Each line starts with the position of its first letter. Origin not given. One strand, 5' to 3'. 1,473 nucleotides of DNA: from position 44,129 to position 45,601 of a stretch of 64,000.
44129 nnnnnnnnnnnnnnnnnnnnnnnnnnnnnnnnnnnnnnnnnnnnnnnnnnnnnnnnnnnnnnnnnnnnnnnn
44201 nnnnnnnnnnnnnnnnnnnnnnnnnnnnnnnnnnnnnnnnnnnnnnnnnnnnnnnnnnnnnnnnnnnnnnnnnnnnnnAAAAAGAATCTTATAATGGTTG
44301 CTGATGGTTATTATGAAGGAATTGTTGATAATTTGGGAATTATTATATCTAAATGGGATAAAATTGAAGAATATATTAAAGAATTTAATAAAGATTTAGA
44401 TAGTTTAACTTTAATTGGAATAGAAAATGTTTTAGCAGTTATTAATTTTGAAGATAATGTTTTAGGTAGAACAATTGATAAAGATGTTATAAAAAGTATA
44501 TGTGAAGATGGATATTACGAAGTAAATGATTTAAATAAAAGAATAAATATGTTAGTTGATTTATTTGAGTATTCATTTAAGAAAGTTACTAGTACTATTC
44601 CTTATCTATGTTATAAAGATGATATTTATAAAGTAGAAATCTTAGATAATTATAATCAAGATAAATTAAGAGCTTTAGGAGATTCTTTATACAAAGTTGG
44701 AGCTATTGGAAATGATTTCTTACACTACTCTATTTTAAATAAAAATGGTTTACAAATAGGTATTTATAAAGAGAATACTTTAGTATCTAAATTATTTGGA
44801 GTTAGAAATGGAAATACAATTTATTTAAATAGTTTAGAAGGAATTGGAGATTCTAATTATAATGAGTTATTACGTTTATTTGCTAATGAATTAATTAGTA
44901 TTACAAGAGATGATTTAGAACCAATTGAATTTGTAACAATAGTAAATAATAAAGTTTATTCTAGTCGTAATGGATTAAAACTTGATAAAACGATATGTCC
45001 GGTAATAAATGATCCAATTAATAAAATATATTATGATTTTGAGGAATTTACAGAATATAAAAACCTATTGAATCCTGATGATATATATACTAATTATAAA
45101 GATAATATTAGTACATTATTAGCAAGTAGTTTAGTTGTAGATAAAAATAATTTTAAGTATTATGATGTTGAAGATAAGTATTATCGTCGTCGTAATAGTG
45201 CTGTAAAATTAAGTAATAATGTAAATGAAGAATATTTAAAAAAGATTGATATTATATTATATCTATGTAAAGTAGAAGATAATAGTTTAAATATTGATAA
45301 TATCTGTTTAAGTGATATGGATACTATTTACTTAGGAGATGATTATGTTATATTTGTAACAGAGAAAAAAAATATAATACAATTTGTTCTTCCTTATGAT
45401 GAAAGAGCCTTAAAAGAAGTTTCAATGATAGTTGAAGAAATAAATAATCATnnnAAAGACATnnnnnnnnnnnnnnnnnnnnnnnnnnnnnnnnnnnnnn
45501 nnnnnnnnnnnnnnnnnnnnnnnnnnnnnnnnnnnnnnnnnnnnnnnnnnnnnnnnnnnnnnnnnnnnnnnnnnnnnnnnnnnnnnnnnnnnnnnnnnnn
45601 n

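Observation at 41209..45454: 1390-aa orphan cytoplasmic giant with its own promoter next to the sortase locus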

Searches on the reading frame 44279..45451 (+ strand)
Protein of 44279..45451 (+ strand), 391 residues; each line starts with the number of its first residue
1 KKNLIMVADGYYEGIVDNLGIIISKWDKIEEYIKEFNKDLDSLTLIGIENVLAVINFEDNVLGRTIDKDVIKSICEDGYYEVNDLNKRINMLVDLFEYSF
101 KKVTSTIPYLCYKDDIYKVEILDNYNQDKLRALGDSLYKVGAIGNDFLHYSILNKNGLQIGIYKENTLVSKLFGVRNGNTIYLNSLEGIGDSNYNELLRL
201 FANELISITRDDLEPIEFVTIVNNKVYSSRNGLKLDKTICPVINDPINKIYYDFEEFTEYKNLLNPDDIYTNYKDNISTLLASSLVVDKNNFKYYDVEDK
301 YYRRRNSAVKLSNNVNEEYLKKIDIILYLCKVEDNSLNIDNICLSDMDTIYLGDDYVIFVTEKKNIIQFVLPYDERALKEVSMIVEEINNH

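Call 54: search_dna_similar(query=window:44279-45451:+, collection=phages, mode=protein, max_evalue=0.1)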
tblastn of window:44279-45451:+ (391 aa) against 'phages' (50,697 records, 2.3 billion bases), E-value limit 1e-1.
No match.
